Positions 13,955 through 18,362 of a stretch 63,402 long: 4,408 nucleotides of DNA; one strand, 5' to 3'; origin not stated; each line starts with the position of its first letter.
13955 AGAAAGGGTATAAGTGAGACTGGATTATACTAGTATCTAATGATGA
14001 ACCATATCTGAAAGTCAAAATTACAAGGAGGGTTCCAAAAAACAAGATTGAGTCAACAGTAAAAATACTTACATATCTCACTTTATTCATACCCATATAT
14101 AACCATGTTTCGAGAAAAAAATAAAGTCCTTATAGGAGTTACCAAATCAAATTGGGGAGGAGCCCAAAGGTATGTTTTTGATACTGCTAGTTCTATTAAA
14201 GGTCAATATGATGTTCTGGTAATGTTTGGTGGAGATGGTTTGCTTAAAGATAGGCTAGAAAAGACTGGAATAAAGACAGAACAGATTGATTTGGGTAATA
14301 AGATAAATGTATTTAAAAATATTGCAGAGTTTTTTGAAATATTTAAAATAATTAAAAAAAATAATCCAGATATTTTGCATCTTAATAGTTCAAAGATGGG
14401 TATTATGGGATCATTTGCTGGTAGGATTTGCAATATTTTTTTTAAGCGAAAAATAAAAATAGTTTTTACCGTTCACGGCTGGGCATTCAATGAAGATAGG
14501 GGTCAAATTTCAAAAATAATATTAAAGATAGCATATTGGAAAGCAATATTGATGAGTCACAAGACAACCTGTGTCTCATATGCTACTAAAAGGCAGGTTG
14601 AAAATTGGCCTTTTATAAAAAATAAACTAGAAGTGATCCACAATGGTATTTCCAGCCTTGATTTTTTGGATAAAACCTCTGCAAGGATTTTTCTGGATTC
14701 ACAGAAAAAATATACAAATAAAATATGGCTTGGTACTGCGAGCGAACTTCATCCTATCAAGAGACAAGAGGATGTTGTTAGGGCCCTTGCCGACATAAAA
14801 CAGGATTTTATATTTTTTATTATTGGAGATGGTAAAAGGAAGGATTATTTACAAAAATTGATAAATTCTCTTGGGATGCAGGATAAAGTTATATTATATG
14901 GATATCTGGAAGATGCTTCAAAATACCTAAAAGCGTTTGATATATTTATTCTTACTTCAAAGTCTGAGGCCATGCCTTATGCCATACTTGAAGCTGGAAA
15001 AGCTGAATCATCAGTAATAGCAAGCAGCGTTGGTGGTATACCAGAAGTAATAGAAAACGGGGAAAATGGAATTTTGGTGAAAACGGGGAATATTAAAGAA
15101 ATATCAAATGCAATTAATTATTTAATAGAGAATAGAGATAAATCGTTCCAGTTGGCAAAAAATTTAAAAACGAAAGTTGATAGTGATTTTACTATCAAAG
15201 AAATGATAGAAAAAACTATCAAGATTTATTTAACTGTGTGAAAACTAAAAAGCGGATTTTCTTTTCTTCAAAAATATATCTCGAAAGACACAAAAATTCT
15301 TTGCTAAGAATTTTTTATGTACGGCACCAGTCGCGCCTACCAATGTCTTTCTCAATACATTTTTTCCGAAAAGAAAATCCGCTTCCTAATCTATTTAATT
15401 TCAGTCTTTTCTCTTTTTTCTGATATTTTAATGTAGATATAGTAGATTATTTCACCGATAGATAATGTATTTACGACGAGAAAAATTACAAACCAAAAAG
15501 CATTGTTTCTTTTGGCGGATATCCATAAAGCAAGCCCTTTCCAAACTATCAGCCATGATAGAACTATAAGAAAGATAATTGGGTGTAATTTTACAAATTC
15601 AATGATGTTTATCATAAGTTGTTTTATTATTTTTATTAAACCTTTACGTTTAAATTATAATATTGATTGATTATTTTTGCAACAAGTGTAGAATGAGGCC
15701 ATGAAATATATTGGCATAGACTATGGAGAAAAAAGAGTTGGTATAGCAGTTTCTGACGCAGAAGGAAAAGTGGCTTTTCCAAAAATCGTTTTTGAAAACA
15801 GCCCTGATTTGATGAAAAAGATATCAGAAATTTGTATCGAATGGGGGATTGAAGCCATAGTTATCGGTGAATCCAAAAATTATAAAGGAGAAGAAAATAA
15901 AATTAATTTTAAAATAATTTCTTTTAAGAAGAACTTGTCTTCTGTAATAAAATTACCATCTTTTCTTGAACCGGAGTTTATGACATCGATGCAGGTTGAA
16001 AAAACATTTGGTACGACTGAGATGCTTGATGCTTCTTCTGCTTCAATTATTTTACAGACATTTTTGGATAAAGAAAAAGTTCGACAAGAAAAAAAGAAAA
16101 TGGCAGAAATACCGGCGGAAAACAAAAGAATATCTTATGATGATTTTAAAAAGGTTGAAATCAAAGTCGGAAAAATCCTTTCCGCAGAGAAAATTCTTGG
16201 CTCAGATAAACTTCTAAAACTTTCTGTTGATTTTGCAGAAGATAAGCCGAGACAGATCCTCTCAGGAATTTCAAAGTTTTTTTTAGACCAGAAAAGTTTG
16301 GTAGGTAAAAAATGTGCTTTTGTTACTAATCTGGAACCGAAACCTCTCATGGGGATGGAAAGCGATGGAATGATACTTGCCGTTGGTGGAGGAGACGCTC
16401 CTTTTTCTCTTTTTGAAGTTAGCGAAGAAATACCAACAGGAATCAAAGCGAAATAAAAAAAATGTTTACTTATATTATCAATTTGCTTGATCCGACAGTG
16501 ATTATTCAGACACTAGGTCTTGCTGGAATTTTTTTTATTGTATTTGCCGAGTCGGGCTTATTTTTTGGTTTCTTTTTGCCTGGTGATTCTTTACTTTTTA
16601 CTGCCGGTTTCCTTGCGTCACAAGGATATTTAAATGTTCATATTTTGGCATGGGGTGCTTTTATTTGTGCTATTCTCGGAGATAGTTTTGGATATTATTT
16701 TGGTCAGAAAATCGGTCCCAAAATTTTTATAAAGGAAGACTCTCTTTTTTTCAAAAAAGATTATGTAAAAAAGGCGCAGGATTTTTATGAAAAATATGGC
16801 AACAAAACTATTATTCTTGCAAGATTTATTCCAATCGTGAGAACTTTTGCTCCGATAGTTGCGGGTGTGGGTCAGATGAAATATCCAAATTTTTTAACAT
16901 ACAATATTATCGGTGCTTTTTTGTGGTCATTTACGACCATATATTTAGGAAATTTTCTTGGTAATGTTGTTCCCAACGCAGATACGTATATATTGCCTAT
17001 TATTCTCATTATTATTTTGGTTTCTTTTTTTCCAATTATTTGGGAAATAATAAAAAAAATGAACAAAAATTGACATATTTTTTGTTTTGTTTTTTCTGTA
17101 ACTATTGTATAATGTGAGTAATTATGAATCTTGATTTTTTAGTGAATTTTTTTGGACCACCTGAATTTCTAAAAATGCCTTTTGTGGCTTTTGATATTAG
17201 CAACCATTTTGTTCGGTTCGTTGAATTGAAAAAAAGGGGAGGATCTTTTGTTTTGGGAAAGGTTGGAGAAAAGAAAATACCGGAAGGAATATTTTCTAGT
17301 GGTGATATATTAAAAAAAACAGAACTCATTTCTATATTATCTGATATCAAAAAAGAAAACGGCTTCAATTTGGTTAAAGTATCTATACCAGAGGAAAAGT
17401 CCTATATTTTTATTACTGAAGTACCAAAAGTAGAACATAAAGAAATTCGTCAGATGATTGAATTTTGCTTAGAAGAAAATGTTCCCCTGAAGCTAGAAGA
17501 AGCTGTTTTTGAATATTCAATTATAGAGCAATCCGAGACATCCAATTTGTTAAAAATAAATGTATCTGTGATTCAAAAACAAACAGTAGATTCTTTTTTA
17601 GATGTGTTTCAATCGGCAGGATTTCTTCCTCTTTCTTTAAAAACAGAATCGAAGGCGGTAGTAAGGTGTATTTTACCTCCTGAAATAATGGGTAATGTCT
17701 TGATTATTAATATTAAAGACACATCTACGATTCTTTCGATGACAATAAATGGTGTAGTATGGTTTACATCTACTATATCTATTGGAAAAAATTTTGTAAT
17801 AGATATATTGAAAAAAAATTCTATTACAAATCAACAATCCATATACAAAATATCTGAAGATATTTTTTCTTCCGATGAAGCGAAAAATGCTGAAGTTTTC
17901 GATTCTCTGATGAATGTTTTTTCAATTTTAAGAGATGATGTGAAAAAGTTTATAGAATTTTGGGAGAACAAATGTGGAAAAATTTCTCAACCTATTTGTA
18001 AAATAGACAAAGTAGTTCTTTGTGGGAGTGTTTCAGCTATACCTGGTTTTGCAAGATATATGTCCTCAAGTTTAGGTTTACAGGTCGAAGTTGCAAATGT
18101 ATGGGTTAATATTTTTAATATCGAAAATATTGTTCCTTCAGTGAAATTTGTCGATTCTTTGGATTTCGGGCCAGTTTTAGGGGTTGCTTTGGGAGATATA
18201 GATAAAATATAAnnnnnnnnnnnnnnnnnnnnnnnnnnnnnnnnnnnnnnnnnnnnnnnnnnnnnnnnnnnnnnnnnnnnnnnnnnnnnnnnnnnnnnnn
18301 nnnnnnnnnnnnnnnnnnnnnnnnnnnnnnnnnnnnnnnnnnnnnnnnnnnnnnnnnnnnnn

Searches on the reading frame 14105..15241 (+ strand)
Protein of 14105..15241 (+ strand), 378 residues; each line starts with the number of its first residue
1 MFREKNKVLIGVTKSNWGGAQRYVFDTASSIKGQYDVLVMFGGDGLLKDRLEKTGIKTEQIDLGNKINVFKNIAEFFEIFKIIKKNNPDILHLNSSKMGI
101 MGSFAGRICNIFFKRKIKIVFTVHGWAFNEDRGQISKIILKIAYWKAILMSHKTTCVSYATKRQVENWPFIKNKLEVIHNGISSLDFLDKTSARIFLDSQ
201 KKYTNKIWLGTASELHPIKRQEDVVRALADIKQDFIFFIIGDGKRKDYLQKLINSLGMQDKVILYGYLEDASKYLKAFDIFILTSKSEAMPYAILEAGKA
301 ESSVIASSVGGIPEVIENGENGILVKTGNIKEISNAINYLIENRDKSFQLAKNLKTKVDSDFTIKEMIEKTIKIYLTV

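Call 50: search_protein_families(library=pfam, proteins=[window:14105-15241:+], max_evalue=0.001)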
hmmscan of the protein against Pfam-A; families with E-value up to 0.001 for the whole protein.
window:14105-15241:+ (378 aa): 5 families
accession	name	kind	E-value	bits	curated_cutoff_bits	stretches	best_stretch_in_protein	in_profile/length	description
PF00534.26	Glycos_transf_1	-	4.1e-34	118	26.4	1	199-354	8-169/172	Glycosyl transferases group 1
PF13692.12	Glyco_trans_1_4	-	3.9e-30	105.4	27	1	209-343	4-142/142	Glycosyl transferases group 1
PF13439.12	Glyco_transf_4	-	1.6e-19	71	28.5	1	17-182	1-166/170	Glycosyltransferase Family 4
PF13477.12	Glyco_trans_4_2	-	1.8e-09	38.3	23.4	1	23-146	12-131/139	Glycosyl transferase 4-like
PF13579.12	Glyco_trans_4_4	-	4.7e-08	34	29.7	1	18-181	1-158/158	Glycosyl transferase 4-like domain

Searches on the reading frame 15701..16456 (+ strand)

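Call 50: search_protein_families(library=pfam, proteins=[window:15701-16456:+], max_evalue=0.001)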
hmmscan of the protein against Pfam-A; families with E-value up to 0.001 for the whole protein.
window:15701-16456:+ (251 aa): 2 families
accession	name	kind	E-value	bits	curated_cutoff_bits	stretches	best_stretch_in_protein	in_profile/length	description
PF03652.20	RuvX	-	2.7e-24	86.5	29.2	1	1-123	1-133/134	Holliday junction resolvase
PF01588.26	tRNA_bind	-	3.7e-22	78.7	27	1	154-248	1-95/96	Putative tRNA binding domain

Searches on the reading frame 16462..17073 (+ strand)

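Call 50: search_protein_families(library=pfam, proteins=[window:16462-17073:+], max_evalue=0.001)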
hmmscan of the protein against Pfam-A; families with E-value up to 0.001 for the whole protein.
window:16462-17073:+ (203 aa): 1 family
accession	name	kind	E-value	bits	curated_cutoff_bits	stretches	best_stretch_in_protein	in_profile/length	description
PF09335.16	VTT_dom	-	5.1e-22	79.1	33.9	1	39-164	1-122/123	VTT domain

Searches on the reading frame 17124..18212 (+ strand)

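Call 50: search_protein_families(library=pfam, proteins=[window:17124-18212:+], max_evalue=0.001)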
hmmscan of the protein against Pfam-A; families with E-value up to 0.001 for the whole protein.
window:17124-18212:+ (362 aa): 2 families
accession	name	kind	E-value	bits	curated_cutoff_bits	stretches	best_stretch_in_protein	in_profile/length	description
PF11104.14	PilM_2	-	7.2e-18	65.1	27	1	24-331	3-312/340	Type IV pilus assembly protein PilM;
PF05134.19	T2SSL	-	1.7e-05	24.8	25.5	1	71-169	36-128/231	Type II secretion system (T2SS), protein L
